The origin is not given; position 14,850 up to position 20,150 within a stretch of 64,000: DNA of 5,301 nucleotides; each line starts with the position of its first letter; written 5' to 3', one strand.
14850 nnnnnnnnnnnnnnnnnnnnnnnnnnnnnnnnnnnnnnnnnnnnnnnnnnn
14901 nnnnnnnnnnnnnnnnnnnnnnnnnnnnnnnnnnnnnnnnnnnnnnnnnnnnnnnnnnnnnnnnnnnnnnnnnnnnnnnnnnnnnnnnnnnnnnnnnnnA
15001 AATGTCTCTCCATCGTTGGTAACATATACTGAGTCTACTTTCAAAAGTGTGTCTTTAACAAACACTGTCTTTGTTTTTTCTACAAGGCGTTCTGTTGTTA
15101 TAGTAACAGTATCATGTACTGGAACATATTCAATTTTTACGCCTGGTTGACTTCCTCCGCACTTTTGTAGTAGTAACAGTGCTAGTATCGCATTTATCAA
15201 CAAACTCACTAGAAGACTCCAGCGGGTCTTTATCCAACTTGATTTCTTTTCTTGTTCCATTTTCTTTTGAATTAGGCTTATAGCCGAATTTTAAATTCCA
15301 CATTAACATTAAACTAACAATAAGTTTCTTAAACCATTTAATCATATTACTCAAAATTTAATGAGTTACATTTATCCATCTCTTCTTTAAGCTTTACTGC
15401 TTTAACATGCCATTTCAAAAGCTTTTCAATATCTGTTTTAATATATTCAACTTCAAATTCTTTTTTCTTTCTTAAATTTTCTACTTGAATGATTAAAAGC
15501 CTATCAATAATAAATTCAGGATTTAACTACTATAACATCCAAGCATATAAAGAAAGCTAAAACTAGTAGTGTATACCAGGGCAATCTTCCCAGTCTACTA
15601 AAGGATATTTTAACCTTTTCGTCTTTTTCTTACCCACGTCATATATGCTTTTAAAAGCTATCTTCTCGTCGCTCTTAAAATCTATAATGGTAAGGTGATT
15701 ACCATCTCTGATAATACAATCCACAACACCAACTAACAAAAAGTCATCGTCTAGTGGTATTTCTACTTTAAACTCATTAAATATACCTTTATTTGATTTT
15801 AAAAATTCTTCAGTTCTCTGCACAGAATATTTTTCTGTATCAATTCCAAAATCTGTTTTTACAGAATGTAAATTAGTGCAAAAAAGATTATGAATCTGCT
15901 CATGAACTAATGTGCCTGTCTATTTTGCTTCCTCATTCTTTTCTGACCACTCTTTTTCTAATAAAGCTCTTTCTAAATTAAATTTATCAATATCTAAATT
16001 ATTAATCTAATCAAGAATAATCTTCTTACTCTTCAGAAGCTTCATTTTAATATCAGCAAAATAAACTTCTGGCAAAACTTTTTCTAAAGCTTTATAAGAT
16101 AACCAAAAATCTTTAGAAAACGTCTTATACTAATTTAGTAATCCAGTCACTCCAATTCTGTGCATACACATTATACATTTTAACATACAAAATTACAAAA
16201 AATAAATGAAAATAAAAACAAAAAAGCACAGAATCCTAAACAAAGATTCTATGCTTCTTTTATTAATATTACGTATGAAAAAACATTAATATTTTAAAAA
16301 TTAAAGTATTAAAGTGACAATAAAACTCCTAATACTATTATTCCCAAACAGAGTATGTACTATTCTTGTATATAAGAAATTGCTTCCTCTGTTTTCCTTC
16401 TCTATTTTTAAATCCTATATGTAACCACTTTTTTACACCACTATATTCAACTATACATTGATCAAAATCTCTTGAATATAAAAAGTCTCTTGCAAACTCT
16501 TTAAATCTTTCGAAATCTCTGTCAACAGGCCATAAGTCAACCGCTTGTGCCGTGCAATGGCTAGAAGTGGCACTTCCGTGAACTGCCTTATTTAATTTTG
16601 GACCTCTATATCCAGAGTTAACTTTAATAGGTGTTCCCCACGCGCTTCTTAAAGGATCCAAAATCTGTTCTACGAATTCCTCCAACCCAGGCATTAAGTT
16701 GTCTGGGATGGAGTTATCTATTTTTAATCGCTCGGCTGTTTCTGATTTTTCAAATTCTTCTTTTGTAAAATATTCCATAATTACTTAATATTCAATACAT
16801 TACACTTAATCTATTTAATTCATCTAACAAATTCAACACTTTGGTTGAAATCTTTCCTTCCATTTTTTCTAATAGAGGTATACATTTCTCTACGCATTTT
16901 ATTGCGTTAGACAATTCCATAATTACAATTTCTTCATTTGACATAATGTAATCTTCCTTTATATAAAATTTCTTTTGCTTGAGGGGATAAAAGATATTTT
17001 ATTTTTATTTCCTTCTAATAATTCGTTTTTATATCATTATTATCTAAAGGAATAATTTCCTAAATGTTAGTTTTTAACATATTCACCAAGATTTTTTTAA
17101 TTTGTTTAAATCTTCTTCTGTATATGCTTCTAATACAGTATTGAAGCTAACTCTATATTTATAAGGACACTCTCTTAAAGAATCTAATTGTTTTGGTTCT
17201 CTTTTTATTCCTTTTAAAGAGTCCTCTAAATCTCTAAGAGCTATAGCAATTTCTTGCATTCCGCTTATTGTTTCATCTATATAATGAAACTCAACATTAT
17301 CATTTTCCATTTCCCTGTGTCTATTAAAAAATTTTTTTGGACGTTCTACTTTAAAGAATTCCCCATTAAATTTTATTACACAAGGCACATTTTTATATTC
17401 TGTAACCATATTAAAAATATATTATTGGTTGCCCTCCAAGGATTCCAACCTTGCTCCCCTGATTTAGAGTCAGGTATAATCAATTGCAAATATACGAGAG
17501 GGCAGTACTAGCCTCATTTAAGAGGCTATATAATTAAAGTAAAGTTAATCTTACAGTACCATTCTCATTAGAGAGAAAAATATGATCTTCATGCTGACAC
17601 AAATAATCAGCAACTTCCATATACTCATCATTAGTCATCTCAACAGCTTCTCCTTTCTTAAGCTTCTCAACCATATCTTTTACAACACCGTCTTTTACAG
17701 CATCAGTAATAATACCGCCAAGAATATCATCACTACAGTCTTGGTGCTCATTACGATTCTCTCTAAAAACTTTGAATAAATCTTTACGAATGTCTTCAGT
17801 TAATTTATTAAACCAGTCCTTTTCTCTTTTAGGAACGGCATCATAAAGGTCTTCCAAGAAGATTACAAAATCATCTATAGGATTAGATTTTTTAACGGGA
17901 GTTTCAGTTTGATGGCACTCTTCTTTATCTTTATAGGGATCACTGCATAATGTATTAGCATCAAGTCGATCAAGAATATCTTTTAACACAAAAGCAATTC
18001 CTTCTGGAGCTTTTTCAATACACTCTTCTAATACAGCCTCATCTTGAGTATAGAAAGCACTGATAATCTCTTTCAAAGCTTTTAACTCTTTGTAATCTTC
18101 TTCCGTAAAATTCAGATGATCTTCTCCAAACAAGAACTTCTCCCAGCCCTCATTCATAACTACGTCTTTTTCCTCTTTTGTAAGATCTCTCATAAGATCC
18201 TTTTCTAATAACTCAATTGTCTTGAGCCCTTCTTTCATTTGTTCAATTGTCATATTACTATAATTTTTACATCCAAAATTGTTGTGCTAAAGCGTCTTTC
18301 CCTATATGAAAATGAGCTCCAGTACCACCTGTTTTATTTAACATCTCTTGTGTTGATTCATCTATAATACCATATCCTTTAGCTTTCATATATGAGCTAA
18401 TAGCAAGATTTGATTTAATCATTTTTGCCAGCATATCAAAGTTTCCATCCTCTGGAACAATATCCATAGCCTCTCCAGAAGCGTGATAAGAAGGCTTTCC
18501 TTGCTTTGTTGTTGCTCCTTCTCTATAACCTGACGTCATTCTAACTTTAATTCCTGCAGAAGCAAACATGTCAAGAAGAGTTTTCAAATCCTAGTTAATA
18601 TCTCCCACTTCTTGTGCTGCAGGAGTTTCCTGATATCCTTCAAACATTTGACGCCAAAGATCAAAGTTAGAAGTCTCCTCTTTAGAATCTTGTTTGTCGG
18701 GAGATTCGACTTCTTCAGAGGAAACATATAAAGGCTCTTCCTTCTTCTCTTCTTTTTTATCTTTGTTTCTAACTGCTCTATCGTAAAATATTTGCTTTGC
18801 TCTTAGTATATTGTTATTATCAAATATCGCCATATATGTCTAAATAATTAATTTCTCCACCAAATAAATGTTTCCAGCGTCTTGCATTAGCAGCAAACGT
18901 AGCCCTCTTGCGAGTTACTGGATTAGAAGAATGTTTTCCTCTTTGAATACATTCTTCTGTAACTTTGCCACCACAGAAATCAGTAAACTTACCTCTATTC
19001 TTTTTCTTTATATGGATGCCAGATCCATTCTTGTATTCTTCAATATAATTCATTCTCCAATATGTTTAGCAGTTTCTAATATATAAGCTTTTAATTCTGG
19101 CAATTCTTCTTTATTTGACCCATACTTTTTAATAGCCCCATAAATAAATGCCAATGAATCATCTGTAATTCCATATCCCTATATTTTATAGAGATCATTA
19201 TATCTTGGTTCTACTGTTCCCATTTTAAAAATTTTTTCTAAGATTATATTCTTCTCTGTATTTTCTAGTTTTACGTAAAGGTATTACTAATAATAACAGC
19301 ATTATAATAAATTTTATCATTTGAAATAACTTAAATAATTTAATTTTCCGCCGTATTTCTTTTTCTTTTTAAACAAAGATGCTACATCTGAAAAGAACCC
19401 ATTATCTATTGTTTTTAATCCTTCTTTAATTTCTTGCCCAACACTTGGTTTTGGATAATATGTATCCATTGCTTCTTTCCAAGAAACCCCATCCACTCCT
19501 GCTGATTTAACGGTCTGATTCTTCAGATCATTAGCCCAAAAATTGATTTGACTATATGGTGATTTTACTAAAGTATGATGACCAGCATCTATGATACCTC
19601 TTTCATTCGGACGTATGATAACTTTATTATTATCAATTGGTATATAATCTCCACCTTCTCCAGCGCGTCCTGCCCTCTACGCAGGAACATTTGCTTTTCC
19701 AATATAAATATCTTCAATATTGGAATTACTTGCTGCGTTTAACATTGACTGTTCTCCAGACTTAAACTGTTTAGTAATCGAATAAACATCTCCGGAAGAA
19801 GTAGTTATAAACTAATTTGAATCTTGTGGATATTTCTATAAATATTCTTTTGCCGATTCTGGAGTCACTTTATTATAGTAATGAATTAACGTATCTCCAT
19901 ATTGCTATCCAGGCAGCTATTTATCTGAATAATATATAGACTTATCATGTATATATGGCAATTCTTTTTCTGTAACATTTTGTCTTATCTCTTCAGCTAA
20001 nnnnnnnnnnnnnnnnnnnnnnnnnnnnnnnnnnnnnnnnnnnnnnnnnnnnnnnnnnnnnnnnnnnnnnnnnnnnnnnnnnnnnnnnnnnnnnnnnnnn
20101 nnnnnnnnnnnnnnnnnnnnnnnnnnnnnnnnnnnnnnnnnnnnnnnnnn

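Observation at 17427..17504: Amber-suppressor tRNA (anticodon CUA) encoded on the same strand as the recoded late genes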

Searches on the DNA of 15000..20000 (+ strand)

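Call 10: search_dna_similar(query=window:15000-20000:+, collection=phages, mode=distant, max_rows=20)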
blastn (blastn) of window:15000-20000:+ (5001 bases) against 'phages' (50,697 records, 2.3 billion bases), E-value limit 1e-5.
Records with a match: 47; places in all: 50; records where one place covers at least 80% of the query: 0.
Best place of each record, by identity: 80-90% 7; 60-80% 40.
By first word of the organism name: Bacteroides 30; uncultured 13; Kehishuvirus 1; bajarodcaudo 1; Kolpuevirus 1; Bacteriophage 1.
By host as written in the record: Bacteroides intestinalis DSM 108646 25; - 15; Bacteroides cellulosilyticus 2; Bacteroides thetaiotaomicron VPI-5484 2; Bacteroides intestinalis APC919/174 2; Bacteroides thetaiotaomicron VPI-5486 1.
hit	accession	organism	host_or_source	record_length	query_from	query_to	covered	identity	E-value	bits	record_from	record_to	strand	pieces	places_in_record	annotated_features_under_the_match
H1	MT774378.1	uncultured phage cr106_1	human feces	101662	3857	4021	3%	75.9%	1e-21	113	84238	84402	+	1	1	hypothetical protein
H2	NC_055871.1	uncultured phage cr106_1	human feces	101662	3857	4021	3%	75.9%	1e-21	113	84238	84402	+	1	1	hypothetical protein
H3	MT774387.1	uncultured phage cr111_1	human feces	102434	3851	4021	3%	71.3%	1e-13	87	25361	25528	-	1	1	hypothetical protein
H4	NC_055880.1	uncultured phage cr111_1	human feces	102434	3851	4021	3%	71.3%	1e-13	87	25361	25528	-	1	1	hypothetical protein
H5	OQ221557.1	Bacteroides phage PhiCrAssBcn22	Bacteroides intestinalis DSM 108646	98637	3873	4033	3%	74.5%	2e-19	106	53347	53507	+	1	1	putative transmembrane protein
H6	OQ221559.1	Bacteroides phage PhiCrAssBcn24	Bacteroides intestinalis DSM 108646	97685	3873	4033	3%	74.5%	2e-19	106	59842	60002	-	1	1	putative transmembrane protein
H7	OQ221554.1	Bacteroides phage PhiCrAssBcn19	Bacteroides intestinalis DSM 108646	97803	3873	4033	3%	74.5%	2e-19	106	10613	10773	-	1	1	putative transmembrane protein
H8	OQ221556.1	Bacteroides phage PhiCrAssBcn21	Bacteroides intestinalis DSM 108646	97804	3873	4033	3%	74.5%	2e-19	106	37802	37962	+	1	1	putative transmembrane protein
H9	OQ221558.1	Bacteroides phage PhiCrAssBcn23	Bacteroides intestinalis DSM 108646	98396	3873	4033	3%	74.5%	2e-19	106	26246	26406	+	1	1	putative transmembrane protein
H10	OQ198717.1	Kehishuvirus sp. 'tikkala'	Bacteroides cellulosilyticus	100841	3873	4033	3%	72.0%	4e-14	89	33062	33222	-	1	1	putative transmembrane protein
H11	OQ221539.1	Bacteroides phage PhiCrAssBcn4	Bacteroides intestinalis DSM 108646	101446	3882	4033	3%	76.3%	1e-21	113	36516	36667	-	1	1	putative transmembrane protein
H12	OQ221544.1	Bacteroides phage PhiCrAssBcn9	Bacteroides intestinalis DSM 108646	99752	3882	4033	3%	76.3%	1e-21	113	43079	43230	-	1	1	putative transmembrane protein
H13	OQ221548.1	Bacteroides phage PhiCrAssBcn13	Bacteroides intestinalis DSM 108646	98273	3882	4033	3%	76.3%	1e-21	113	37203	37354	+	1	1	putative transmembrane protein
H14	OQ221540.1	Bacteroides phage PhiCrAssBcn5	Bacteroides intestinalis DSM 108646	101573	3882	4033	3%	76.3%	1e-21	113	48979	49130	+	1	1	putative transmembrane protein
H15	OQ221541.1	Bacteroides phage PhiCrAssBcn6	Bacteroides intestinalis DSM 108646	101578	3882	4033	3%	76.3%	1e-21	113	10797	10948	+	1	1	putative transmembrane protein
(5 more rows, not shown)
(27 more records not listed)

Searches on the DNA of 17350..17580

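Call 4: search_rna_families(source=window, start=17350, end=17580, threshold=evalue, max_evalue=10, show_alignments=3)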
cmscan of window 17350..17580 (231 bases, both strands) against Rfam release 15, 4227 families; matches with E-value up to 10: 3.
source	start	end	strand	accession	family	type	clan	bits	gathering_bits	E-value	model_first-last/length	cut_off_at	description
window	17433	17501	-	RF00005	tRNA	Gene; tRNA;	CL00001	24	29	0.0051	4-67/71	no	tRNA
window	17409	17506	-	RF02435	SpF41_sRNA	Gene; sRNA;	-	21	52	0.35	1-105/105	no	Streptococcus sRNA SpF41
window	17350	17473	+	RF00623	P1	Gene;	-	17.7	100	0.14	55-180/180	5'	Pseudomonas sRNA P1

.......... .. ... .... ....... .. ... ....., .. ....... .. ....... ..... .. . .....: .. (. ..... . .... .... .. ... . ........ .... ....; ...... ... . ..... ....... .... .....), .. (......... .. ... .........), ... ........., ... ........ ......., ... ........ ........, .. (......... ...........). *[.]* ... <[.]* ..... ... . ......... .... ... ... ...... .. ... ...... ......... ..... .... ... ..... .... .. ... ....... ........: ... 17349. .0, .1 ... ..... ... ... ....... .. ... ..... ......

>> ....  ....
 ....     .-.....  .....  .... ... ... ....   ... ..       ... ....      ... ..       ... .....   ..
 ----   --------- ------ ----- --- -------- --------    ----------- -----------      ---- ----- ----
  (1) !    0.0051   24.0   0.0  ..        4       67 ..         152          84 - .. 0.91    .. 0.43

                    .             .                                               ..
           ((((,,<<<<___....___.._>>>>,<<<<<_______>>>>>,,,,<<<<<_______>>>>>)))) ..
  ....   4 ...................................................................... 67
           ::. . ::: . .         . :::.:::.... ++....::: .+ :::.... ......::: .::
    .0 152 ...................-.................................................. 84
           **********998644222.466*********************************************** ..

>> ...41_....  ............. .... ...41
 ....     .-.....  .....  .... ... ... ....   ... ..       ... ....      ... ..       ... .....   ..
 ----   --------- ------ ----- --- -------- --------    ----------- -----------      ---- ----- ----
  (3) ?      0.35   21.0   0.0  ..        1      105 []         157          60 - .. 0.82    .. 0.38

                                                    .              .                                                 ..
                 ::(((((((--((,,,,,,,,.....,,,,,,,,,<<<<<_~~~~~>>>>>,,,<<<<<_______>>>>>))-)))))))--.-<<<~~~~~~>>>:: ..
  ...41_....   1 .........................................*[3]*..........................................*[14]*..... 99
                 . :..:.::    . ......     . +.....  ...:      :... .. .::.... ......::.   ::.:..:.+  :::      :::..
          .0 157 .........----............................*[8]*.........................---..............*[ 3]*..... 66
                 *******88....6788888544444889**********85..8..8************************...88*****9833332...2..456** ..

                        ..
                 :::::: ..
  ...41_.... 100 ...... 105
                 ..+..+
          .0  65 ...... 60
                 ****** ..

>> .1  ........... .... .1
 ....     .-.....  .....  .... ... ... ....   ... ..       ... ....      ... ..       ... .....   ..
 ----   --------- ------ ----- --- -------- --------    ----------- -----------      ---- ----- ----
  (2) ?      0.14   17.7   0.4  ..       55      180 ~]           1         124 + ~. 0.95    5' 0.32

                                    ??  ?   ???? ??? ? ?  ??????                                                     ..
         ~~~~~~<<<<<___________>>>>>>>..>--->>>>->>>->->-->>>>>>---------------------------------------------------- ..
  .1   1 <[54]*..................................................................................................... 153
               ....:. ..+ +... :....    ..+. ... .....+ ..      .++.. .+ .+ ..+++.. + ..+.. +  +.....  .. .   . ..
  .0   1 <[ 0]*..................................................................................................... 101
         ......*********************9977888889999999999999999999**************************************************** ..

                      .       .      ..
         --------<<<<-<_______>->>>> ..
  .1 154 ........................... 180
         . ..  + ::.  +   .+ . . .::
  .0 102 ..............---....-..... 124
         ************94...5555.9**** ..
